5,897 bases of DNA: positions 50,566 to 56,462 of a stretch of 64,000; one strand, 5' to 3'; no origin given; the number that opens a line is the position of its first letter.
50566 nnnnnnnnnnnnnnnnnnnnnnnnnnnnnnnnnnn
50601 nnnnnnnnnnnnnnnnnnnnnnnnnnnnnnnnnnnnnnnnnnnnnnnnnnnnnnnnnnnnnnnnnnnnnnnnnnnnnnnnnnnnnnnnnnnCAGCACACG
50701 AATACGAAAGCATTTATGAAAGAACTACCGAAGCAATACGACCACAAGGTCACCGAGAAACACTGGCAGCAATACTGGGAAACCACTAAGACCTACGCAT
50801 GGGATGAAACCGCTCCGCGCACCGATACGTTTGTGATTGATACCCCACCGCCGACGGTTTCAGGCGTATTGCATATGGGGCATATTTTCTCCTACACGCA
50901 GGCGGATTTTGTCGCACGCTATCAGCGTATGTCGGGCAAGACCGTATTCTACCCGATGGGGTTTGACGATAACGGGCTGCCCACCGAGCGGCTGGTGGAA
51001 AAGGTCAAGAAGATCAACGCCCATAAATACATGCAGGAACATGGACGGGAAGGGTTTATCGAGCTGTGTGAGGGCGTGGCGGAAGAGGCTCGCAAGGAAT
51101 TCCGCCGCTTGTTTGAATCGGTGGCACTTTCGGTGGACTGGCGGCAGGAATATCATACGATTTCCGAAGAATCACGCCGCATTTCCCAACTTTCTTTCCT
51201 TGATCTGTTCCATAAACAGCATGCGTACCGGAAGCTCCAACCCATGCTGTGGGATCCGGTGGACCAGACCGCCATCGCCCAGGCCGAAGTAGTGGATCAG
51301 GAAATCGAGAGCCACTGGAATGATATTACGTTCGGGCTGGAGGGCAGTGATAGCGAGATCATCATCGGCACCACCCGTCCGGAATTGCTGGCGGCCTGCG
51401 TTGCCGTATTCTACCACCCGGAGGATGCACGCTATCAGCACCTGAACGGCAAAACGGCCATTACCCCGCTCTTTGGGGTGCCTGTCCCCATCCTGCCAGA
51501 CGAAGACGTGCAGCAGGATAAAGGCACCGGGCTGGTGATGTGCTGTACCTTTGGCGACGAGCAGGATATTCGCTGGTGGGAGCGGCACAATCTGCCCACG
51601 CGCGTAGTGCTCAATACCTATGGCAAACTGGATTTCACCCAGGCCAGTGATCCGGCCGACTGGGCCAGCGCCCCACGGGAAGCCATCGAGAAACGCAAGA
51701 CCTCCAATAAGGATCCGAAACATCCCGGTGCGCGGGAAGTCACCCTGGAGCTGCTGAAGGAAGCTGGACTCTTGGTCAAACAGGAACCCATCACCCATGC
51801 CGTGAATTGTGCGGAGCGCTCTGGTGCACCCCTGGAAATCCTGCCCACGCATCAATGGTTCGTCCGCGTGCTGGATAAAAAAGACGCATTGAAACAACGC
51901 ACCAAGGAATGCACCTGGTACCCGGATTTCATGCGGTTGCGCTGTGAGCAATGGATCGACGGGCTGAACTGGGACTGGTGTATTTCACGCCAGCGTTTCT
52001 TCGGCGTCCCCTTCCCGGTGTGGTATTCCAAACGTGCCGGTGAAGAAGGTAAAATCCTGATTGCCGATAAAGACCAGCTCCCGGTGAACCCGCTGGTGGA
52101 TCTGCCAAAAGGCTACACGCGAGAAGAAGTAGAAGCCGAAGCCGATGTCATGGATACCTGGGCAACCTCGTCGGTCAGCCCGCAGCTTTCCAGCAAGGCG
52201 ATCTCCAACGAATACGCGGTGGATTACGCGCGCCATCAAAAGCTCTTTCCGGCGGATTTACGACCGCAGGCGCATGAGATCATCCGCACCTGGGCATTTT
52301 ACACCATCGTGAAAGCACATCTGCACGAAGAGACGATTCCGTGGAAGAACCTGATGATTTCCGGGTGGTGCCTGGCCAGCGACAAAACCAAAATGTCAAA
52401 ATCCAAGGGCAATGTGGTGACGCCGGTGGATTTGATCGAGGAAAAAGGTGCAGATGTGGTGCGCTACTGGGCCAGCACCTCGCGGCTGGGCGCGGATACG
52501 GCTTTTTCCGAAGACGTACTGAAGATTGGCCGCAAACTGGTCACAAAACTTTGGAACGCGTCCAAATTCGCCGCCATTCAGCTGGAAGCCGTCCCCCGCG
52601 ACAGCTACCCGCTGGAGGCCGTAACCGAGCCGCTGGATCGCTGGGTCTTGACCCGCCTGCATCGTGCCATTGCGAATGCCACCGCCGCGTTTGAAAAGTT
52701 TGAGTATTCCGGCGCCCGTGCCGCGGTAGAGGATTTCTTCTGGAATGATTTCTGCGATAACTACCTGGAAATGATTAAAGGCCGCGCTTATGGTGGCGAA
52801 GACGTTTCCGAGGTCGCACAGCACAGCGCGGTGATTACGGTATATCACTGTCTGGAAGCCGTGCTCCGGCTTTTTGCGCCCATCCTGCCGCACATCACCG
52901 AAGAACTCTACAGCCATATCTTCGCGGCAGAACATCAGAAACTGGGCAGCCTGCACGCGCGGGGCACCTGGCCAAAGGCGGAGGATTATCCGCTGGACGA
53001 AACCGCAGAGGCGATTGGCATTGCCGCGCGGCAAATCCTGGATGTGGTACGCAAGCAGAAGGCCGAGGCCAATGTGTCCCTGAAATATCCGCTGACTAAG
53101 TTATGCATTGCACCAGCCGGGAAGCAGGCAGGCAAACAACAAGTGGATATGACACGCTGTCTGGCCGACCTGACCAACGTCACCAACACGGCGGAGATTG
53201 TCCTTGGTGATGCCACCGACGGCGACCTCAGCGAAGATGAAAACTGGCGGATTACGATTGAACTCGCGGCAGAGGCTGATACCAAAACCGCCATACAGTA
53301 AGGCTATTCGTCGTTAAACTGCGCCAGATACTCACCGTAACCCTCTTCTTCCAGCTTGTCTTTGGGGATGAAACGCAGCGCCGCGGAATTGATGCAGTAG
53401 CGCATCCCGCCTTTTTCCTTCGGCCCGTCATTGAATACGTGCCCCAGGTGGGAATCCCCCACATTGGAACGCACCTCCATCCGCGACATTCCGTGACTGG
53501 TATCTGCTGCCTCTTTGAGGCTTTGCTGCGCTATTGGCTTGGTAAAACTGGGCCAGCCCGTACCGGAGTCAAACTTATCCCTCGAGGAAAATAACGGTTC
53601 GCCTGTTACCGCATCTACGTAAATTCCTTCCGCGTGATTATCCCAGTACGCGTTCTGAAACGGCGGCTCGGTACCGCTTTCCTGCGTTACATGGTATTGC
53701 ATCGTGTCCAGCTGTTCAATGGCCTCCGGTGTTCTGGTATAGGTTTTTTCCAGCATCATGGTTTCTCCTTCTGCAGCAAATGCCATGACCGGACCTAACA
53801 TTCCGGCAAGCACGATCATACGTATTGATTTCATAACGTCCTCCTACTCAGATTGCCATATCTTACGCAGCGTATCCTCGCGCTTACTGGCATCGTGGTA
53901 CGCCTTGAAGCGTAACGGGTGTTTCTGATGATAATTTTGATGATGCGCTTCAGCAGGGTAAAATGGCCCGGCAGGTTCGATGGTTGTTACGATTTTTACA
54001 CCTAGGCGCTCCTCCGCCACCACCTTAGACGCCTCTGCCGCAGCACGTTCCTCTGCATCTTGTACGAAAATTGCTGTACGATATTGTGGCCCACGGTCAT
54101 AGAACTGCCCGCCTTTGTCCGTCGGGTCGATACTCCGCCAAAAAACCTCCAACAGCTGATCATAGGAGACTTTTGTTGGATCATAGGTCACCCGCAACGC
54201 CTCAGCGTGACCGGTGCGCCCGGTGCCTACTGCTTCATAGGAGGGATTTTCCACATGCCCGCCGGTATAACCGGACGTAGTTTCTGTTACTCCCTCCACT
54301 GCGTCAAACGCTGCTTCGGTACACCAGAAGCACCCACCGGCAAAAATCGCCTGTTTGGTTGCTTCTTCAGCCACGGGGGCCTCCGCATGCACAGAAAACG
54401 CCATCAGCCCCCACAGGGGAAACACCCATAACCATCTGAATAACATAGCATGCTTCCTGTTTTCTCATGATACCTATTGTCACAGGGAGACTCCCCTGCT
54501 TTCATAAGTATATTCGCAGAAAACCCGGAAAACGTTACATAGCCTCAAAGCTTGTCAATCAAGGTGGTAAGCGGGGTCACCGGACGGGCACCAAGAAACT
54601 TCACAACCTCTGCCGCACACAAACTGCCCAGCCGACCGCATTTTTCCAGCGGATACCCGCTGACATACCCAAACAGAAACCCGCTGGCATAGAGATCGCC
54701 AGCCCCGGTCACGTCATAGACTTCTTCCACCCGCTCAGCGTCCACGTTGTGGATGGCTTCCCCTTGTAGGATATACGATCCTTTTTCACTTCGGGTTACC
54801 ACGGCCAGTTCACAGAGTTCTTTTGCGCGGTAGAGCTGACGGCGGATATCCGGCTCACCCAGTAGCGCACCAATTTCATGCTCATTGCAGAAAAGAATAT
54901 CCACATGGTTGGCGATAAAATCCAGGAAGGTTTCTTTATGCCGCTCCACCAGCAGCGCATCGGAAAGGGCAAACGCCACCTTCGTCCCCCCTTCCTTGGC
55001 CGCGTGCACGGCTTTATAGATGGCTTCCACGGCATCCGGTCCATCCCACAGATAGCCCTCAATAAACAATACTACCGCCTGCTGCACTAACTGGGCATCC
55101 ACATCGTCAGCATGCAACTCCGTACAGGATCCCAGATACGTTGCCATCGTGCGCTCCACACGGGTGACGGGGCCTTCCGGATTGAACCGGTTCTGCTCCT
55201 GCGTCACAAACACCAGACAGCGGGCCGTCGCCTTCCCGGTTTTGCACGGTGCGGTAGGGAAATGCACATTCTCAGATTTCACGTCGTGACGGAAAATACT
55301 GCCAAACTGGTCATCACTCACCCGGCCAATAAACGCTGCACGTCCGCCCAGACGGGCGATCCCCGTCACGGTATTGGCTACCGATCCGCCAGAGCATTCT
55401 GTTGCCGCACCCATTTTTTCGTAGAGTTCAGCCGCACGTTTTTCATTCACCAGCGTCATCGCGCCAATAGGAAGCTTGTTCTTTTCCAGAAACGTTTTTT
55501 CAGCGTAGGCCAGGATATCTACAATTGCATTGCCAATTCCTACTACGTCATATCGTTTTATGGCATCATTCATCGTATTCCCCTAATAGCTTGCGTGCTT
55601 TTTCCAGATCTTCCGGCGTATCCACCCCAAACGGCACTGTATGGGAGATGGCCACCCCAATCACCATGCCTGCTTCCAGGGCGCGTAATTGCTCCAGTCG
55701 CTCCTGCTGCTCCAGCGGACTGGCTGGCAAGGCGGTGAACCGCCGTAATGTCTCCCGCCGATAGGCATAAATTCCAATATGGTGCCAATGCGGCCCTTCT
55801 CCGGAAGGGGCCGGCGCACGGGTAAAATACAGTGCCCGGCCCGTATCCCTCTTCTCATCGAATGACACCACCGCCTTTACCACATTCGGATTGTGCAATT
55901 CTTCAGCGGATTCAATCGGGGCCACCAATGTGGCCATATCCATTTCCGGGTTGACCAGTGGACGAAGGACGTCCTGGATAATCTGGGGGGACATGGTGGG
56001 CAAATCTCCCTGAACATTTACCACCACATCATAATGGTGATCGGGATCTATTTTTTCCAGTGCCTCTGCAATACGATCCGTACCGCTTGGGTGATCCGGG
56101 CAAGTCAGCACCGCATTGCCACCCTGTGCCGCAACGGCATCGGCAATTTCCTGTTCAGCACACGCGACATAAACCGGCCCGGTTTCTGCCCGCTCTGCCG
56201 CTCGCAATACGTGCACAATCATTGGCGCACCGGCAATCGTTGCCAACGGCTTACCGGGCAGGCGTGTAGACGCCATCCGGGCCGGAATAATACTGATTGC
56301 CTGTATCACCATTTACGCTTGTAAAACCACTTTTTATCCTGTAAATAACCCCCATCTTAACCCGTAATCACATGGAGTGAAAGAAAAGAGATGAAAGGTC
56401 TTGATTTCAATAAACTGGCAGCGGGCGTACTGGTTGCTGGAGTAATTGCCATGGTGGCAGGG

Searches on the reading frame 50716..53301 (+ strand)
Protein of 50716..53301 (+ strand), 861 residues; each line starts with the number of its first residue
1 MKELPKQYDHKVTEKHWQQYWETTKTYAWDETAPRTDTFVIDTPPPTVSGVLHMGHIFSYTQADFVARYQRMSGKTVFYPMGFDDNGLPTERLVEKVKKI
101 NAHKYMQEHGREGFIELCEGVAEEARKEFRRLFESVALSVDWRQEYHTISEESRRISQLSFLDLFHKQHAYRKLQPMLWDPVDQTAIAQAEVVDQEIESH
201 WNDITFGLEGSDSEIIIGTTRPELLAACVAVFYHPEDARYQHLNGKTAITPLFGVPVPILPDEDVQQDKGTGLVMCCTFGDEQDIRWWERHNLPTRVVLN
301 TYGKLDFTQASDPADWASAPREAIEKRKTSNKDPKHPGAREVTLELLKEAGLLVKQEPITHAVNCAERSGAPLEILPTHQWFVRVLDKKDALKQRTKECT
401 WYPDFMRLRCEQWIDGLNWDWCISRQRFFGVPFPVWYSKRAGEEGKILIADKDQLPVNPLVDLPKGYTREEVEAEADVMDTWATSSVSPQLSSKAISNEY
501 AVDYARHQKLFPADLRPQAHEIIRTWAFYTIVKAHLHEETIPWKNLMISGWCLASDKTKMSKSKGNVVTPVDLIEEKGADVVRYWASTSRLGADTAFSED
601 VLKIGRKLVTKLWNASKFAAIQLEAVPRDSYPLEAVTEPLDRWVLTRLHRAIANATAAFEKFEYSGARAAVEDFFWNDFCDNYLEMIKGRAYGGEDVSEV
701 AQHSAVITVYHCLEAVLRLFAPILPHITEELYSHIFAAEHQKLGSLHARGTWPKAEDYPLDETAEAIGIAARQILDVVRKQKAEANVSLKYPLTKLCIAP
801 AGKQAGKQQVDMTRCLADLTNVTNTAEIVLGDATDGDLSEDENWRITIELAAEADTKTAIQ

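Call 21: search_protein_families(library=pfam, proteins=[window:50716-53301:+], max_evalue=0.00001)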
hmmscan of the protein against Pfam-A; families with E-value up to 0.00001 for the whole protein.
window:50716-53301:+ (861 aa): 4 families
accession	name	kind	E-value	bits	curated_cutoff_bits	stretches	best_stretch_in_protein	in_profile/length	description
PF00133.28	tRNA-synt_1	-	9.8e-80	268.8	22.7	1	17-597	2-413/414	tRNA synthetases class I (I, L, M and V)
PF08264.19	Anticodon_1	-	1.8e-36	125.7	25.1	1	641-794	1-145/148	Anticodon-binding domain of tRNA ligase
PF09334.17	tRNA-synt_1g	-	5e-19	68.8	20.1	1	40-191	2-134/391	tRNA synthetases class I (M)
PF13603.12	tRNA-synt_1_2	-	2.5e-06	27.6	25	0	244-304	85-145/185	Leucyl-tRNA synthetase, editing domain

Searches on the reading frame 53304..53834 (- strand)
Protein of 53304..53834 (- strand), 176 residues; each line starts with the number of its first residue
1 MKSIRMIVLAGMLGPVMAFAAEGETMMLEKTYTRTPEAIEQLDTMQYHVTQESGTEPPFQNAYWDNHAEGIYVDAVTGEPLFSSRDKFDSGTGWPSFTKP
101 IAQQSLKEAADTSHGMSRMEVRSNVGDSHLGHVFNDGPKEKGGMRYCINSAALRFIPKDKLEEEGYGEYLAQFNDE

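Call 22: search_protein_families(library=pfam, proteins=[window:53304-53834:-], max_evalue=0.00001)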
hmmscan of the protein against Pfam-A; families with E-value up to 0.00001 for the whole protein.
window:53304-53834:- (176 aa): 1 family
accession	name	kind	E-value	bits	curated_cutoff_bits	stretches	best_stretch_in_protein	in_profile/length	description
PF01641.26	SelR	-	3.8e-50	169.1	24.9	1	42-157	1-116/116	SelR domain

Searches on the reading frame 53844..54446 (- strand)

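Call 22: search_protein_families(library=pfam, proteins=[window:53844-54446:-], max_evalue=0.00001)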
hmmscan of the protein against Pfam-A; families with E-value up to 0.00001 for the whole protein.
window:53844-54446:- (200 aa): 1 family
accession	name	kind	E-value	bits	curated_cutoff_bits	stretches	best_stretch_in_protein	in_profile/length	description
PF01625.27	PMSR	-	1.9e-60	204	23.7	1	32-180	1-151/153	Peptide methionine sulfoxide reductase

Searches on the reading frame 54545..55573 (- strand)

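Call 22: search_protein_families(library=pfam, proteins=[window:54545-55573:-], max_evalue=0.00001)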
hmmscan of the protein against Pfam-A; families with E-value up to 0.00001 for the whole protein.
window:54545-55573:- (342 aa): 1 family
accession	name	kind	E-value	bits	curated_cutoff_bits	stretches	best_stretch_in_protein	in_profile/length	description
PF00294.29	PfkB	-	2.7e-45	155.4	25.8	1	48-330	23-296/302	pfkB family carbohydrate kinase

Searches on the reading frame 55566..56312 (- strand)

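Call 22: search_protein_families(library=pfam, proteins=[window:55566-56312:-], max_evalue=0.00001)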
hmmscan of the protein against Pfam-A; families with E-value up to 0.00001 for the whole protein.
window:55566-56312:- (248 aa): 2 families
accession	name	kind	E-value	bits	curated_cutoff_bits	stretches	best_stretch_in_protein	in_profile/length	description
PF02348.25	CTP_transf_3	-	2.5e-48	165.2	22.6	1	6-217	1-216/217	Cytidylyltransferase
PF12804.13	NTP_transf_3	-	5.6e-10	40.1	27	1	20-132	15-124/160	MobA-like NTP transferase domain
